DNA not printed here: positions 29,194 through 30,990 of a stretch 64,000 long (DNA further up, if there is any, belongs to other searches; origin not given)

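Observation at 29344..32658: Tandem sugar-binding paralogs with mosaic divergence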

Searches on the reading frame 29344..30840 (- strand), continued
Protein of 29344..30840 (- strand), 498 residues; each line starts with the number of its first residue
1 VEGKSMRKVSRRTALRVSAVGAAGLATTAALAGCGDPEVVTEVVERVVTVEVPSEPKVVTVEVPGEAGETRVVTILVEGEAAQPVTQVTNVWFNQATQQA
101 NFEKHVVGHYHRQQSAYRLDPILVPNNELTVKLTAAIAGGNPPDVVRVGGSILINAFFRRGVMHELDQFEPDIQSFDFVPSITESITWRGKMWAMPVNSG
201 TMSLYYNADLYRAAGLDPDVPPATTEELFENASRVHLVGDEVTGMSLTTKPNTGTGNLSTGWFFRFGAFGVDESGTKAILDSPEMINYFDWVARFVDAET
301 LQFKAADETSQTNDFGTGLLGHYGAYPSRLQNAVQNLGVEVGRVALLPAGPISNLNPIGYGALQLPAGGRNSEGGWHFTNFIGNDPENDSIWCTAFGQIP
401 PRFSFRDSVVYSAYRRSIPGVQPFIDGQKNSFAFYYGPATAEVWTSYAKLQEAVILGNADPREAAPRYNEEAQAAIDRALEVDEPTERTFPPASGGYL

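Call 29: search_solved_structures(query=A1, max_evalue=0.001, show_alignments=3)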
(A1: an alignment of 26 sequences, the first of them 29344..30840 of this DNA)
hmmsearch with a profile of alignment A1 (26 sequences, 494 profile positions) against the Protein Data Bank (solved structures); distinct sequences matched with E-value up to 0.001: 546 (the best 60 are shown).
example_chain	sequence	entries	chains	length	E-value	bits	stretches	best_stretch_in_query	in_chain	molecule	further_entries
5ysb_A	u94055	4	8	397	1.9e-41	145.6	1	77-477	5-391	Lin1841 protein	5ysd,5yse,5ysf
4r9f_A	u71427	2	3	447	1.2e-40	143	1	76-473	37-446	MBP1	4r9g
9xf5_A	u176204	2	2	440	1.3e-39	139.6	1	58-474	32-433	ABC transporter substrate-binding protein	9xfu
7bvt_A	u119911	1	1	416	6.3e-38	134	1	79-473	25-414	Hypothetical sugar ABC-transporter sugar binding protein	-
5ci5_A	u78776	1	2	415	6.7e-37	130.6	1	82-472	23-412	Extracellular solute-binding protein family 1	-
4qrz_A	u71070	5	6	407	1.9e-36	129.1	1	101-467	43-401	ABC-TYPE SUGAR TRANSPORTER | ABC transporter, substrate binding protein (Sugar)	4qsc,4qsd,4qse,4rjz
4mfi_A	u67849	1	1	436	2.8e-32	115.4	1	83-476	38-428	Sn-glycerol-3-phosphate ABC transporter substrate-binding protein UspB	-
6lce_A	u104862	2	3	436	3.2e-32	115.2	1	95-418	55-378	ABC transporter substrate binding component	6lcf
6r1b_B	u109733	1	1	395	8.3e-32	113.8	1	84-475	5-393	Putative Sn-glycerol-3-phosphate-binding lipoprotein UgpB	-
6r1b_A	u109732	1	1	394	8.7e-32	113.8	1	84-475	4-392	Putative Sn-glycerol-3-phosphate-binding lipoprotein UgpB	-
6rjy_A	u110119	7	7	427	4e-31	111.6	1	78-480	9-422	Arabino-oligosaccharids-binding protein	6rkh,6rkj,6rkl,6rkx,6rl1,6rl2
7x0i_A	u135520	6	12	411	1.3e-30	109.8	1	99-396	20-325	CbpB | CpbB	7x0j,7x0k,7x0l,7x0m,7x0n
3jzj_A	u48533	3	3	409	2.4e-30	109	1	82-404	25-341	Acarbose/maltose binding protein GacH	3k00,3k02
3k01_A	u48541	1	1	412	5e-30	108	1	83-404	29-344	Acarbose/maltose binding protein GacH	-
6x84_A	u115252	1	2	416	3.5e-28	101.9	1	81-475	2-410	sn-glycerol-3-phosphate-binding periplasmic protein UgpB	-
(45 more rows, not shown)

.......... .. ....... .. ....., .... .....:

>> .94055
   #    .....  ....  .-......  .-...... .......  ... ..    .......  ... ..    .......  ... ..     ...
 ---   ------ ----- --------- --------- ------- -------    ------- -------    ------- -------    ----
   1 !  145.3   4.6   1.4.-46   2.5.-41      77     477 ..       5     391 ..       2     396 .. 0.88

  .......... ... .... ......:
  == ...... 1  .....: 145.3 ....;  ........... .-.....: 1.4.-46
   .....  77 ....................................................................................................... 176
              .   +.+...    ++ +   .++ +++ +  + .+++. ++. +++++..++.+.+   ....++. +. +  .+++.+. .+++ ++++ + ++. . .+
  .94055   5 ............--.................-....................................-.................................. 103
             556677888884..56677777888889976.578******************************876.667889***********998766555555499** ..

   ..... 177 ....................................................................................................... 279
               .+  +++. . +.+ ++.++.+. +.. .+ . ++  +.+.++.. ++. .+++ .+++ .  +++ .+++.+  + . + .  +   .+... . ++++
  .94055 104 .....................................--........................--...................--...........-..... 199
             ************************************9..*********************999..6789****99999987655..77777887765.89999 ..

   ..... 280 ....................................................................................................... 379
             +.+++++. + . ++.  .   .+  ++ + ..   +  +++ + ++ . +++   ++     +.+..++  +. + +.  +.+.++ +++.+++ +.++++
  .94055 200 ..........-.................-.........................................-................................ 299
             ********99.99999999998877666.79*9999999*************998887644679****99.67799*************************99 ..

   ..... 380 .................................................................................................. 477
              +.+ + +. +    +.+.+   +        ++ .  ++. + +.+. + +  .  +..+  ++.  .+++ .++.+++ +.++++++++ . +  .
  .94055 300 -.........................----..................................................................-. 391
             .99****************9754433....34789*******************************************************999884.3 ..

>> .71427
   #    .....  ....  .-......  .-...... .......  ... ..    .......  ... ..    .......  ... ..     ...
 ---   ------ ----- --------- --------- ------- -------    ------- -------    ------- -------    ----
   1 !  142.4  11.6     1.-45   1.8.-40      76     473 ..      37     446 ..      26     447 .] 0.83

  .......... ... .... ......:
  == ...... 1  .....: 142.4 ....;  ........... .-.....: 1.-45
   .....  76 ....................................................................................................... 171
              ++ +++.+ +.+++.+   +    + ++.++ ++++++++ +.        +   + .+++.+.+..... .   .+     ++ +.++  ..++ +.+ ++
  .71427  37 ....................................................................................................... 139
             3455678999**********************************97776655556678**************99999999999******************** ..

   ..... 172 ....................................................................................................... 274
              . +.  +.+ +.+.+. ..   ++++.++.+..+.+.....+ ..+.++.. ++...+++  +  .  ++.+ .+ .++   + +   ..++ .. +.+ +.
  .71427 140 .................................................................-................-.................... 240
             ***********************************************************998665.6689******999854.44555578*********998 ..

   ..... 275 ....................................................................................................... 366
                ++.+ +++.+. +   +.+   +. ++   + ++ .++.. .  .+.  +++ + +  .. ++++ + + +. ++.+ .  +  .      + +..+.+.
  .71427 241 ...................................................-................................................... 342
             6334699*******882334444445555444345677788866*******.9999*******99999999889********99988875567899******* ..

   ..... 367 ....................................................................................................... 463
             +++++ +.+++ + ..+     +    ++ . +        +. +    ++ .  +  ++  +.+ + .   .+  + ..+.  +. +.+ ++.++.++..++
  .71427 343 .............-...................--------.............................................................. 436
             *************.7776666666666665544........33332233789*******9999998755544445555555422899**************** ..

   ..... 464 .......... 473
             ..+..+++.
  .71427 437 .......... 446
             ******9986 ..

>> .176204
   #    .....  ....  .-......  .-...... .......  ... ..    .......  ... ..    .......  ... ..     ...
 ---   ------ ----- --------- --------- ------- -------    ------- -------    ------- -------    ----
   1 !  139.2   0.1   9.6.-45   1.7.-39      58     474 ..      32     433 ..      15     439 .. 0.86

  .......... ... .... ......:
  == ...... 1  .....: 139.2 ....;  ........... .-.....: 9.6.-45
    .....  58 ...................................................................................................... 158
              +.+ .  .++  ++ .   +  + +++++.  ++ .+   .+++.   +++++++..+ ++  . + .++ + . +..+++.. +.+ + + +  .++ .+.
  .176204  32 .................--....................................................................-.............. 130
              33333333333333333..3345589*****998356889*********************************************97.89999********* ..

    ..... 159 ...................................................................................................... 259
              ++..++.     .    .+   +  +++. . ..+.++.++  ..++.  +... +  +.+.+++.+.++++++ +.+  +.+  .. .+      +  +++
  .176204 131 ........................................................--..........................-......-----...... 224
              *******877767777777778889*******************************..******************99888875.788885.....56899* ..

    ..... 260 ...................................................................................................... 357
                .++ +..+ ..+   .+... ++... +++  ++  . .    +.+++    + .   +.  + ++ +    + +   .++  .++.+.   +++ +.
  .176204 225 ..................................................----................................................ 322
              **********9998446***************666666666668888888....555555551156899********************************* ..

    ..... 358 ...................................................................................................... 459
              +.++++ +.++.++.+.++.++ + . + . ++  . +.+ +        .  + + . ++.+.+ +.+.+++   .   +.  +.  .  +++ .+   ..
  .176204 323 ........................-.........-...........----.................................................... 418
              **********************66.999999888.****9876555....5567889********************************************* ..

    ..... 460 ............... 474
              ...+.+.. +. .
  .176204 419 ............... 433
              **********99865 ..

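Call 36: predict_structure(alignment_id=A1)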
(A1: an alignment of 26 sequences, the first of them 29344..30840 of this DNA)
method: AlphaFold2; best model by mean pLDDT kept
length: 498 residues; sequences in the alignment: 26
mean_pLDDT: 81.9   pTM: 0.77
mean pLDDT of the five models: 81.9, 80.5, 80.0, 79.5, 78.9
residues with pLDDT >= 90: 299; 70-90: 113; 50-70: 3; < 50: 83
segments of 3 or more residues with pLDDT < 50: 1-83
pLDDT, mean of each block of 10 residues (from residue 1): 31 32 26 27 27 33 34 32 68 87 89 89 85 86 90 87 92 92 91 93 97 98 98 97 96 92 95 96 98 97 90 95 93 90 96 93 91 94 92 88 89 90 92 91 96 96 98 97 88 80
secondary structure, 60 per line:
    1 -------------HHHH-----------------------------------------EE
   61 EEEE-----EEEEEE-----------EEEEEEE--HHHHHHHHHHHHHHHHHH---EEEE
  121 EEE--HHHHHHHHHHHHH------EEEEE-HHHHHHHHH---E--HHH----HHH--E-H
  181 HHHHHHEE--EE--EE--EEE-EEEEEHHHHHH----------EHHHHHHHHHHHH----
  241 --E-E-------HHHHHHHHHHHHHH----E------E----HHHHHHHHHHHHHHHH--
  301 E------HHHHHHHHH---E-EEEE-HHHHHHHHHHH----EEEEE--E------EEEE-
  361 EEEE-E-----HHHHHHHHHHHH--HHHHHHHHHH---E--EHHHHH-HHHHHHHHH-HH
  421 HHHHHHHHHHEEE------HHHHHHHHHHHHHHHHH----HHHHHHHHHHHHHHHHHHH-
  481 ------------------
elements in order: H14-17 E59-64 E70-75 E87-93 H96-113 E117-123 H126-138 E145-149 H151-159 H180-186 E199-201 E203-207 H208-213 H225-236 H253-266 H283-298 H308-316 E322-325 H327-337 E342-346 E356-359 E361-364 H372-383 H386-395 H403-407 H409-417 H419-430 E431-433 H440-456 H461-479
